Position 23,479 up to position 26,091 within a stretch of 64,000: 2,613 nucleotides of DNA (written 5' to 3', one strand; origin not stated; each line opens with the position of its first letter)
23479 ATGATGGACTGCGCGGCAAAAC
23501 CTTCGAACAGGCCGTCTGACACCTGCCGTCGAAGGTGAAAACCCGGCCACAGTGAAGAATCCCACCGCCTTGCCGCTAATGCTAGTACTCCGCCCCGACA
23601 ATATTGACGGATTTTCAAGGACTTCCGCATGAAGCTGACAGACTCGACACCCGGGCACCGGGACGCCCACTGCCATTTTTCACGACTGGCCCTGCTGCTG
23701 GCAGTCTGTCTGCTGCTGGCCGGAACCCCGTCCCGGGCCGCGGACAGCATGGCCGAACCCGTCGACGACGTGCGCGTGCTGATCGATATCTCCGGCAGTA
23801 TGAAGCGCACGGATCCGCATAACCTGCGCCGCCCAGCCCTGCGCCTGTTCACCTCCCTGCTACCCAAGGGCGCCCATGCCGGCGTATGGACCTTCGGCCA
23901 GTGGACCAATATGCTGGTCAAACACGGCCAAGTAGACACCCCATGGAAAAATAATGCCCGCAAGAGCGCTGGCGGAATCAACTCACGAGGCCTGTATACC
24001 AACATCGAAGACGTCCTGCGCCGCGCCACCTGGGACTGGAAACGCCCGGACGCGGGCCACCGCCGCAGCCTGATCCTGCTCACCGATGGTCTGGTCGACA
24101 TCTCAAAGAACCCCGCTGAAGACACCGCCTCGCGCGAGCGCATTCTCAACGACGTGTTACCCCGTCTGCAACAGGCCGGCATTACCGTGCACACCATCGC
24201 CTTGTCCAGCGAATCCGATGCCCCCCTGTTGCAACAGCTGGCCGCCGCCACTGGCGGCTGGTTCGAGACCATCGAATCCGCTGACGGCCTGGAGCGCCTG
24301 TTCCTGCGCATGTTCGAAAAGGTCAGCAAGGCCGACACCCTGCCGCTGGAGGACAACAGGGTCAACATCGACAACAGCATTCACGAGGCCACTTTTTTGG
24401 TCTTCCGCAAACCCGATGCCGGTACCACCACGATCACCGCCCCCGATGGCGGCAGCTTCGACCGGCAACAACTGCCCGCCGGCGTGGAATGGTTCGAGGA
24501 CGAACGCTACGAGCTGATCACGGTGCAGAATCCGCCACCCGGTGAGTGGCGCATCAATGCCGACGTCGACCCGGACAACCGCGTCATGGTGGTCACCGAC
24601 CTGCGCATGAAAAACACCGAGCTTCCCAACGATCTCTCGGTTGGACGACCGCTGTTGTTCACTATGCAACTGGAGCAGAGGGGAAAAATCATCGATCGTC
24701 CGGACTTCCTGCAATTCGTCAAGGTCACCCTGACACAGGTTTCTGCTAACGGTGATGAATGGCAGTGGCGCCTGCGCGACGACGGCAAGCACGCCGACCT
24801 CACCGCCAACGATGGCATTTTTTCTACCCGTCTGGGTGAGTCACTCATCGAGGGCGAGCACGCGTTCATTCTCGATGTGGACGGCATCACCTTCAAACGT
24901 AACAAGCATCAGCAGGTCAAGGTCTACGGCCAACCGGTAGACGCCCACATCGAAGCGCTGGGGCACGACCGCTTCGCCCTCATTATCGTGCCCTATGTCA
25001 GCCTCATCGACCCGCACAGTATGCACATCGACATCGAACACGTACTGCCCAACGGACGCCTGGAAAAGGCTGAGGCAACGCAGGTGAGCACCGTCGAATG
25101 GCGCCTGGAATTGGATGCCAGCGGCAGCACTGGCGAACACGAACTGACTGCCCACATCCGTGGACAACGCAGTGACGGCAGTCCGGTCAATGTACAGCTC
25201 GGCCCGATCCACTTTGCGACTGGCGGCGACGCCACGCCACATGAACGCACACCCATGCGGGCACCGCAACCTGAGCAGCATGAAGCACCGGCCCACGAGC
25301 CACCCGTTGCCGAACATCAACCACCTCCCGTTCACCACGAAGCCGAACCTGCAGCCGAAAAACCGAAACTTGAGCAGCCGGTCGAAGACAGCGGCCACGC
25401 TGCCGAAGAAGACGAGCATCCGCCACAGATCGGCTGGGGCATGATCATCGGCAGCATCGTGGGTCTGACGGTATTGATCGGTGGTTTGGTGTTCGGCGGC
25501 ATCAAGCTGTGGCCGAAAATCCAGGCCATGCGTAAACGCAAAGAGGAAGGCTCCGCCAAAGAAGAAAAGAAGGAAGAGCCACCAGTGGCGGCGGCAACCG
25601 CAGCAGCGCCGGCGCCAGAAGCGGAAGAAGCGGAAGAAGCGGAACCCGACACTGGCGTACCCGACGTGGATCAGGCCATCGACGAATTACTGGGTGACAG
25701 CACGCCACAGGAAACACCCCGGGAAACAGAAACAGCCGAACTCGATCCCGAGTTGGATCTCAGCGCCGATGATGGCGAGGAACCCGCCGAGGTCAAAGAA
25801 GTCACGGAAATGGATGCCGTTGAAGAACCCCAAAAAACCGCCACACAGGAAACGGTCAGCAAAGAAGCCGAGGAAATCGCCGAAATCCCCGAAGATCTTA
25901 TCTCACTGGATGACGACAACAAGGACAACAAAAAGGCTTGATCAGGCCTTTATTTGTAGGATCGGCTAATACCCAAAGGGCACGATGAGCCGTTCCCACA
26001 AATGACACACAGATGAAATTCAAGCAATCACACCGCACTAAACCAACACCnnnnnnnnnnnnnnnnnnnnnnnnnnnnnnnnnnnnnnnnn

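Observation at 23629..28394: Three-gene module: periplasmic VWA/MIDAS protein with a TM helix and acidic tail, a receiver-TPR response regulator and a sensor-less histidine kinase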

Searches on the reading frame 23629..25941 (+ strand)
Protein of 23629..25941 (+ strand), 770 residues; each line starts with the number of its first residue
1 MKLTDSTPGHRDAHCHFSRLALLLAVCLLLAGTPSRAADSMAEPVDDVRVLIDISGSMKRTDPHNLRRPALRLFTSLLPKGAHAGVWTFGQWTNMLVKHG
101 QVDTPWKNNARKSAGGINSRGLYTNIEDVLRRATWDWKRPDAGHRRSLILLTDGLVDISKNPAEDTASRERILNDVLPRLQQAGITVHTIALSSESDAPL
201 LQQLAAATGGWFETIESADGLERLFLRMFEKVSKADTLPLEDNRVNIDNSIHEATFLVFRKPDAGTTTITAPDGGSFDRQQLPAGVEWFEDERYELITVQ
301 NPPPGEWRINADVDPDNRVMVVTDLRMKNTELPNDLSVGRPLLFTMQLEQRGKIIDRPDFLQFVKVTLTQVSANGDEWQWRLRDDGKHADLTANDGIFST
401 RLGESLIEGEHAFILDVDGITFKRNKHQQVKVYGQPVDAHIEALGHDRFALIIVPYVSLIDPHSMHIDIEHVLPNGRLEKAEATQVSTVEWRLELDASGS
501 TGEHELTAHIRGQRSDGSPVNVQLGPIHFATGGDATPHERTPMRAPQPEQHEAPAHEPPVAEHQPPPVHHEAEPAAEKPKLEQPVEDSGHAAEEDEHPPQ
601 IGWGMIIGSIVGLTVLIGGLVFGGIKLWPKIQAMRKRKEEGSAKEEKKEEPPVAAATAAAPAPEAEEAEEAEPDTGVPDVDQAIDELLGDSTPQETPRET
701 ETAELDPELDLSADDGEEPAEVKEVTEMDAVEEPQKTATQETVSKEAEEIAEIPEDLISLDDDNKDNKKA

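Call 6: search_protein_families(library=pfam, proteins=[window:23629-25941:+], max_evalue=0.01)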
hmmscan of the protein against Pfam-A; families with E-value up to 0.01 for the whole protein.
window:23629-25941:+ (770 aa): 5 families
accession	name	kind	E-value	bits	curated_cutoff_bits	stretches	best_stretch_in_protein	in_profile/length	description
PF00092.34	VWA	-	4e-08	34.1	23.8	1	47-212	1-159/174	von Willebrand factor type A domain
PF13768.12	VWA_3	-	9.9e-07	29.4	27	1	47-211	2-152/155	von Willebrand factor type A domain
PF13519.12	VWA_2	-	0.00048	21.2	27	1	50-154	3-106/107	von Willebrand factor type A domain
PF03850.20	Tfb4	-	0.00092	19.3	27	1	180-229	169-218/273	Transcription factor Tfb4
PF23560.1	GBD_Hemicentin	-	0.0068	16.7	27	0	241-313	15-87/100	Hemicentin galactose-binding domain-like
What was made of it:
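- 23761..24324 (+): VWA domain with a complete MIDAS (D53-x-S55-x-S57, T124, D153). Pfam PF00092, 34.1 bits (call 6).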

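Call 7: search_protein_families(library=ncbifam, proteins=[window:23629-25941:+], max_evalue=0.01)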
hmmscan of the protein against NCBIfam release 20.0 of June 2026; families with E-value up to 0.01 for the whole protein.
window:23629-25941:+ (770 aa): 3 families
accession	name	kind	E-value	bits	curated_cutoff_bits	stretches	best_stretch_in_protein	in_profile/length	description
TIGR03503.1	TIGR03503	hypoth_equivalog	4.9e-45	154.1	305.6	1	237-612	2-357/374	TIGR03503 family protein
NF041940.1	choice_anch_X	domain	4.9e-08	32.6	25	1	381-410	2-30/37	choice-of-anchor X domain-containing protein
TIGR03436.1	acidobact_VWFA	subfamily_domain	0.0069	15.9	81.25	0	117-206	148-258/324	VWA domain-containing protein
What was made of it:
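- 24334..25221 (+): Three beta-sandwich (Ig/FN3-like) periplasmic domains, homologous to the TIGR03503 model and to choice-of-anchor X. NCBIfam TIGR03503 E 4.9e-45, 154 bits, below the 305.6 cut-off; choice_anch_X 32.6 bits (call 7).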

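Call 8: find_encoding_contigs(protein=window:23629-25941:+, flank=8000, max_places=4)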
Protein window:23629-25941:+ (770 aa): 2 contigs read that carry it; 2 places shown.
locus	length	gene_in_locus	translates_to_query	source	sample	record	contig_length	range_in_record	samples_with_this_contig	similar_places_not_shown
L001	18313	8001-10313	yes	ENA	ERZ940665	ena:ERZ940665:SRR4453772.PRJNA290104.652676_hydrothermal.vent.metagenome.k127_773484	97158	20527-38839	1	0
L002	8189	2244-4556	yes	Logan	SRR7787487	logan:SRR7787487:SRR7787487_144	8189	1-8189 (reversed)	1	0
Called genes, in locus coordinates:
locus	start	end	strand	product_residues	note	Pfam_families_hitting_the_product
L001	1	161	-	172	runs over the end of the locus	PF13673:Acetyltransf_10, PF00583:Acetyltransf_1, PF13508:Acetyltransf_7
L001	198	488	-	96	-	PF04977:DivIC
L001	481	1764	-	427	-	PF03952:Enolase_N, PF00113:Enolase_C, PF13378:MR_MLE_C (faint)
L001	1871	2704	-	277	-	PF00793:DAHP_synth_1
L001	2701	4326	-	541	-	PF06418:CTP_synth_N, PF00117:GATase, PF07722:Peptidase_C26 (faint)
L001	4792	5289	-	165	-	-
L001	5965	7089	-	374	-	PF05958:tRNA_U5-meth_tr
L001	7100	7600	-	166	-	-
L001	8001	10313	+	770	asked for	PF00092:VWA, PF13768:VWA_3 (weak)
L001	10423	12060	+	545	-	PF00072:Response_reg, PF13428:TPR_14 (faint), PF21033:RMD1-3 (faint), PF13176:TPR_7 (faint), PF13424:TPR_12 (faint), PF13432:TPR_16 (faint), PF00515:TPR_1 (faint), PF14559:TPR_19 (weak), +4 more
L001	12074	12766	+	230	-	PF02518:HATPase_c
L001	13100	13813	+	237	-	PF01223:Endonuclease_NS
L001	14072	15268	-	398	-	PF00465:Fe-ADH, PF13685:Fe-ADH_2, PF25137:ADH_Fe_C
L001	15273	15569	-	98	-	PF03992:ABM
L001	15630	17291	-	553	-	PF01590:GAF (weak), PF13185:GAF_2, PF00512:HisKA, PF02518:HATPase_c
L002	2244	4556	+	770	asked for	PF00092:VWA, PF13768:VWA_3 (weak)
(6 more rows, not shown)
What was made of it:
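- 23629..25941 (+): Gene for the 770-aa bitopic VWA receptor: signal peptide, periplasmic VWA plus three beta-sandwich domains, linker, TM helix and fused cytoplasmic tail. An identical protein is called on two public contigs (call 8).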

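Call 9: find_homologous_proteins(query=window:23629-25941:+)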
Query window:23629-25941:+ (770 aa): 1140 proteins with E <= 0.001 among 8000 candidates; the best 120 are listed.
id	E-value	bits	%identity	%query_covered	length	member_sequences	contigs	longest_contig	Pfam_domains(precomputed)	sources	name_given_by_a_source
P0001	0.0e+0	1749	100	100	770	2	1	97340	PF13768.13,PF00092.35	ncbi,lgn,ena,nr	ncbi:MAG TPA: VWA domain-containing protein [Gammaproteobacteria bacterium]|nr:VWA domain-containing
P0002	0.0e+0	1524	88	99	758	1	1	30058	PF13768.13,PF00092.35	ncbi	-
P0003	0.0e+0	1468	84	99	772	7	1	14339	PF13768.13,PF00092.35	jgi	-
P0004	0.0e+0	1461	85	99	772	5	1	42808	PF13768.13,PF00092.35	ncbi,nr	ncbi:MAG: VWA domain-containing protein [Gammaproteobacteria bacterium]|nr:VWA domain-containing pro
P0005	0.0e+0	1420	82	98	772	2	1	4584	PF13768.13,PF00092.35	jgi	-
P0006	0.0e+0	1403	80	99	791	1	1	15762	PF13768.13,PF00092.35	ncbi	-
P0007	0.0e+0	1274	74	100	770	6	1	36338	PF13768.13,PF00092.35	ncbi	-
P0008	0.0e+0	1256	74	100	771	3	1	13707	PF13768.13,PF00092.35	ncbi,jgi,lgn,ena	-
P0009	0.0e+0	1160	71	95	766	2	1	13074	PF13768.13,PF00092.35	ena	-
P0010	0.0e+0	1017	63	99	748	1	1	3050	PF13768.13,PF00092.35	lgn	-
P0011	5.3e-294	996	62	97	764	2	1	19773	PF00092.35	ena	-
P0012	2.0e-287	974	62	97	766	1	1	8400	PF13768.13,PF00092.35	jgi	jgi:uncharacterized protein (TIGR03503 family)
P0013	4.8e-280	950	60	97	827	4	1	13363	PF13768.13,PF00092.35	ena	-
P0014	3.7e-190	653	51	80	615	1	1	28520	PF13768.13,PF00092.35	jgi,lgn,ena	-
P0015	8.7e-189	648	51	79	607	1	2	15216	PF13768.13,PF23560.2,PF00092.35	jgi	jgi:uncharacterized protein (TIGR03503 family)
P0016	5.4e-188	645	48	81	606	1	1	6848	PF00092.35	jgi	-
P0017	2.1e-187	643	52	79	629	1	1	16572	PF13768.13,PF00092.35,PF13519.13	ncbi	-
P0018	7.6e-187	642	50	77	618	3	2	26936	PF23560.2,PF00092.35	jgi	jgi:uncharacterized protein (TIGR03503 family)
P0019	6.3e-185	635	50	76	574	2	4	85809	PF13768.13,PF23560.2,PF00092.35,PF13519.13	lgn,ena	-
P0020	1.3e-182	628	50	76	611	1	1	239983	PF13768.13,PF23560.2,PF00092.35,PF13519.13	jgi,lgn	jgi:uncharacterized protein (TIGR03503 family)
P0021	1.6e-182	627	55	67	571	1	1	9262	PF13768.13,PF23560.2,PF00092.35,PF13519.13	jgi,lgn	jgi:uncharacterized protein (TIGR03503 family)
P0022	8.9e-182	625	51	79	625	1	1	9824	PF13768.13,PF23560.2,PF00092.35,PF13519.13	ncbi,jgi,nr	ncbi:MAG: VWA domain-containing protein [Gammaproteobacteria bacterium]|nr:VWA domain-containing pro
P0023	5.5e-180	619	50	76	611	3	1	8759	PF13768.13,PF23560.2,PF00092.35,PF13519.13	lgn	-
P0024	2.9e-176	607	46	81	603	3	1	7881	PF13768.13,PF23560.2,PF00092.35,PF13519.13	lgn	-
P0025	1.2e-175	605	48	81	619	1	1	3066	PF13768.13,PF23560.2,PF00092.35,PF13519.13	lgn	-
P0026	4.2e-170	586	46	79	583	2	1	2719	PF13768.13,PF23560.2,PF00092.35,PF13519.13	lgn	-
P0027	3.3e-166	573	45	79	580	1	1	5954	PF13768.13,PF00092.35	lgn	-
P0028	3.5e-164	567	44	80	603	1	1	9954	PF13768.13,PF23560.2,PF00092.35,PF13519.13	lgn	-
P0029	1.4e-163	565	50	68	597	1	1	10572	PF23560.2,PF00092.35,PF13519.13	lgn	-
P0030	1.7e-163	564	44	81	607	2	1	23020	PF23560.2,PF00092.35,PF13519.13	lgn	-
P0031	1.2e-162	562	45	78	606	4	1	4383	PF13768.13,PF00092.35,PF13519.13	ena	-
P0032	2.1e-162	561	47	70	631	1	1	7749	PF00092.35,PF13519.13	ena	-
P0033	3.0e-161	557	51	64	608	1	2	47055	PF23560.2,PF00092.35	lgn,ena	-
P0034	4.2e-161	556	46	79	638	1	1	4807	PF00092.35,PF13519.13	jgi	-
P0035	4.6e-161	556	45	78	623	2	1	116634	PF13768.13,PF23560.2,PF00092.35,PF13519.13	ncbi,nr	ncbi:MAG: VWA domain-containing protein [Gammaproteobacteria bacterium]|nr:VWA domain-containing pro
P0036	1.8e-160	554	43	82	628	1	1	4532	PF00092.35,PF13519.13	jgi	-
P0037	5.4e-160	553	44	83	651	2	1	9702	PF00092.35,PF13519.13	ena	-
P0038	8.4e-160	552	46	79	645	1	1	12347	PF00092.35,PF13519.13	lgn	-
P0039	2.2e-159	551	42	85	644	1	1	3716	PF00092.35,PF13519.13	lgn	-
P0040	2.5e-159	551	50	64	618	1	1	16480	PF13768.13,PF00092.35,PF13519.13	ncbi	-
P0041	3.2e-159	550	47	70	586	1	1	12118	PF13768.13,PF00092.35,PF13519.13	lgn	-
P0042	4.4e-159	550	47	71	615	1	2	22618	PF13768.13,PF23560.2,PF00092.35,PF13519.13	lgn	-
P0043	4.5e-159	550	45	79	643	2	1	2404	PF00092.35,PF13519.13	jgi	jgi:uncharacterized protein (TIGR03503 family)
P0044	1.2e-158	548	45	79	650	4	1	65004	PF00092.35,PF13519.13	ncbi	ncbi:MAG: VWA domain-containing protein [Gammaproteobacteria bacterium]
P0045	1.2e-158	548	50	67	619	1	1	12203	PF13768.13,PF23560.2,PF00092.35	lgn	-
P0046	1.5e-158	548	44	80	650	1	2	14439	PF00092.35,PF13519.13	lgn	-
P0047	2.4e-158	547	49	69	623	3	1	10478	PF13768.13,PF23560.2,PF00092.35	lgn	-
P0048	4.1e-158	547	45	79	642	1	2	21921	PF13768.13,PF00092.35,PF13519.13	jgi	jgi:uncharacterized protein (TIGR03503 family)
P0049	2.5e-157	544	44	79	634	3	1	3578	PF00092.35,PF13519.13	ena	-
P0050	5.3e-157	543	45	80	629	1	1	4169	PF00092.35,PF13519.13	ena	-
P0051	5.4e-157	543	43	81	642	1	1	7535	PF00092.35,PF13519.13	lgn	-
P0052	7.8e-157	542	45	80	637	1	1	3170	PF00092.35,PF13519.13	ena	-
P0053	1.2e-156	542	45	78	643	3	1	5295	PF13768.13,PF00092.35,PF13519.13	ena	-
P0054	1.3e-156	542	44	80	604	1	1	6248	PF13768.13,PF23560.2,PF00092.35,PF13519.13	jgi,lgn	-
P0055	4.7e-156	540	48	67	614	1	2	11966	PF00092.35,PF13519.13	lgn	-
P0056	7.5e-156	539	44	77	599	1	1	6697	PF13768.13,PF23560.2,PF00092.35,PF13519.13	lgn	-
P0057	7.9e-156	539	49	71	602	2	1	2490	PF13768.13,PF00092.35,PF13519.13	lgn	-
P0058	1.8e-155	538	45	79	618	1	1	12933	PF13768.13,PF00092.35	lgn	-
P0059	2.3e-155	537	44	79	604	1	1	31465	PF00092.35,PF13519.13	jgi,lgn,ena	-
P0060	3.1e-155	537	44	82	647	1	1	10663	PF00092.35,PF13519.13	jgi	jgi:uncharacterized protein (TIGR03503 family)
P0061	6.3e-155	536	44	80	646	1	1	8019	PF00092.35,PF13519.13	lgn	-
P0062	7.8e-155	536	44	79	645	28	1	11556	PF00092.35,PF13519.13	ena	-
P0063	5.8e-154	533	45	78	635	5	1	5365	PF13768.13,PF00092.35,PF13519.13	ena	-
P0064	7.7e-154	532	44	78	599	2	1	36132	PF13768.13,PF23560.2,PF00092.35,PF13519.13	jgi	jgi:uncharacterized protein (TIGR03503 family)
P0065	1.1e-153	532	48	66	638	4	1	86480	PF13768.13,PF00092.35,PF13519.13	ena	-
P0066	1.5e-153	531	43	79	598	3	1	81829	PF13768.13,PF00092.35,PF13519.13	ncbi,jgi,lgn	-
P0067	2.3e-153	531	45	77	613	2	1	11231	PF13768.13,PF00092.35,PF13519.13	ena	-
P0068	2.6e-153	531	43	81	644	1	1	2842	PF13768.13,PF00092.35,PF13519.13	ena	-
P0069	4.1e-153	530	49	64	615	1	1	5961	PF00092.35,PF13519.13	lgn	-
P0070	9.1e-153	529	45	75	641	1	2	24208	PF13768.13,PF00092.35,PF13519.13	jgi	jgi:uncharacterized protein (TIGR03503 family)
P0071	9.1e-153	529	45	73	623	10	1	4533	PF00092.35,PF13519.13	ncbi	-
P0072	2.2e-152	528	48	66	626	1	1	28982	PF13768.13,PF00092.35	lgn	-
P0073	2.4e-152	528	46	69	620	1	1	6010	PF13768.13,PF23560.2,PF00092.35,PF13519.13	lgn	-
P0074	2.7e-152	527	43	79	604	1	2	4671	PF00092.35,PF13519.13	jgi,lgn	-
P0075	3.1e-152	527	44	78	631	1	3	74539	PF13768.13,PF00092.35,PF13519.13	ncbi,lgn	ncbi:MAG: VWA domain-containing protein [Gammaproteobacteria bacterium]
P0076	5.5e-152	526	44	80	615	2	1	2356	PF13768.13,PF00092.35,PF13519.13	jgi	jgi:uncharacterized protein (TIGR03503 family)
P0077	2.0e-151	524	43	80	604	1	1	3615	PF13768.13,PF00092.35,PF13519.13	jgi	jgi:uncharacterized protein (TIGR03503 family)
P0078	2.2e-151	524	43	78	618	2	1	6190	PF13768.13,PF00092.35,PF13519.13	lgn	-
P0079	4.5e-151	523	46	67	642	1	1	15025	PF13768.13,PF23560.2,PF00092.35,PF13519.13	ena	-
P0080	1.1e-150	522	42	81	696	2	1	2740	PF13768.13,PF00092.35,PF13519.13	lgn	-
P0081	1.7e-150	521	41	85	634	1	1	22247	PF13768.13,PF00092.35,PF13519.13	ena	-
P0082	1.9e-150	521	44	79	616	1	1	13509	PF00092.35,PF13519.13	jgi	jgi:uncharacterized protein (TIGR03503 family)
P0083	1.5e-149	518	44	78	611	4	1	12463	PF13768.13,PF00092.35,PF13519.13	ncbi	-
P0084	1.6e-149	518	49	64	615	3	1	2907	PF00092.35,PF13519.13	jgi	jgi:uncharacterized protein (TIGR03503 family)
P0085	1.7e-149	518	43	80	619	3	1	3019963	PF13768.13,PF00092.35,PF13519.13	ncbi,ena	-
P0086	2.1e-149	518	48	67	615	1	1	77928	PF13768.13,PF00092.35,PF13519.13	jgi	jgi:uncharacterized protein (TIGR03503 family)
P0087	2.9e-149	517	48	64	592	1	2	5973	PF13768.13,PF23560.2,PF00092.35,PF13519.13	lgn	-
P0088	5.5e-149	516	42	80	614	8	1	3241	PF13768.13,PF00092.35,PF13519.13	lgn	-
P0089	1.0e-148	516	41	80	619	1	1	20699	PF13768.13,PF00092.35,PF13519.13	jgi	jgi:uncharacterized protein (TIGR03503 family)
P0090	1.0e-148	515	42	79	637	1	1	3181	PF00092.35,PF13519.13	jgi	-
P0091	1.2e-148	515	43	79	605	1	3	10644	PF13768.13,PF00092.35,PF13519.13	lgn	-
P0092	1.5e-148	515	42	79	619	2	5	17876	PF13768.13,PF23560.2,PF00092.35,PF13519.13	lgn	-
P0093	1.6e-148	515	44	78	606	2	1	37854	PF13768.13,PF00092.35,PF13519.13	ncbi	-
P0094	1.7e-148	515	48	67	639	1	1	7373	PF00092.35,PF13519.13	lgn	-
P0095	2.0e-148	515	48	67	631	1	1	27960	PF00092.35,PF13519.13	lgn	-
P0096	4.0e-148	514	40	81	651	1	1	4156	PF13768.13,PF23560.2,PF00092.35,PF13519.13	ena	-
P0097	4.1e-148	514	47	71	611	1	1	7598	PF13768.13,PF00092.35,PF13519.13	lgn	-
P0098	8.3e-148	512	43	79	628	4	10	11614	PF00092.35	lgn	-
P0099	1.0e-147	512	49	66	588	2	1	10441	PF00092.35,PF13519.13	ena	-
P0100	1.1e-147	512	42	72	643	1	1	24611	PF13768.13,PF23560.2,PF00092.35,PF13519.13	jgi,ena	-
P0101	1.3e-147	512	40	82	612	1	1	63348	PF13768.13,PF23560.2,PF00092.35,PF13519.13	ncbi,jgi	-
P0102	2.9e-147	511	44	76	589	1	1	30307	PF13768.13,PF00092.35,PF13519.13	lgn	-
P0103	3.7e-147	510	44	68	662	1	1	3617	PF13768.13,PF00092.35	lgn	-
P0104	5.0e-147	510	43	75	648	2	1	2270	PF00092.35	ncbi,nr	ncbi:MAG: VWA domain-containing protein, partial [Candidatus Marinimicrobia bacterium]|nr:VWA domain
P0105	5.1e-147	510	41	85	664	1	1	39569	PF13768.13,PF00092.35,PF13519.13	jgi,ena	-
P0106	5.2e-147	510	48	63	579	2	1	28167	PF13768.13,PF00092.35,PF13519.13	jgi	-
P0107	6.3e-147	510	41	82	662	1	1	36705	PF00092.35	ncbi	-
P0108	9.0e-147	509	46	70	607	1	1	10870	PF13768.13,PF00092.35,PF13519.13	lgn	-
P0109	1.2e-146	509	41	80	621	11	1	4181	PF13768.13,PF23560.2,PF00092.35,PF13519.13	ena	-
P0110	1.3e-146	509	42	83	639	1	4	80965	PF13768.13,PF00092.35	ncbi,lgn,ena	-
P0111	1.9e-146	508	42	80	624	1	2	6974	PF13768.13,PF00092.35,PF13519.13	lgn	-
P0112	2.6e-146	508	45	68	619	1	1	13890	PF13768.13,PF00092.35,PF13519.13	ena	-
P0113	3.5e-146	507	42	80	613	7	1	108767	PF13768.13,PF23560.2,PF00092.35,PF13519.13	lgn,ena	-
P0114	4.6e-146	507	43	79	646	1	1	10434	PF13768.13,PF23560.2,PF00092.35,PF13519.13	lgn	-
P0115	5.0e-146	507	42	81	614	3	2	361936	PF13768.13,PF00092.35,PF13519.13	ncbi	-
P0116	9.6e-146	506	42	79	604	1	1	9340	PF13768.13,PF00092.35,PF13519.13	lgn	-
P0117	1.4e-145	505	46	71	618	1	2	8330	PF13768.13,PF23560.2,PF00092.35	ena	-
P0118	1.6e-145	505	45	67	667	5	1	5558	PF23560.2,PF00092.35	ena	-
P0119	2.2e-144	501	42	82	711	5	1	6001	PF13768.13,PF00092.35,PF13519.13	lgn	-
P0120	2.4e-144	501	42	77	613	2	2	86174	PF13768.13,PF23560.2,PF00092.35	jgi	-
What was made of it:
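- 23629..25941 (+): More than 1100 homologues (call 9).
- Closest known: TIGR03503 family. Same: JGI names many relatives 'TIGR03503 family' (calls 7, 9).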
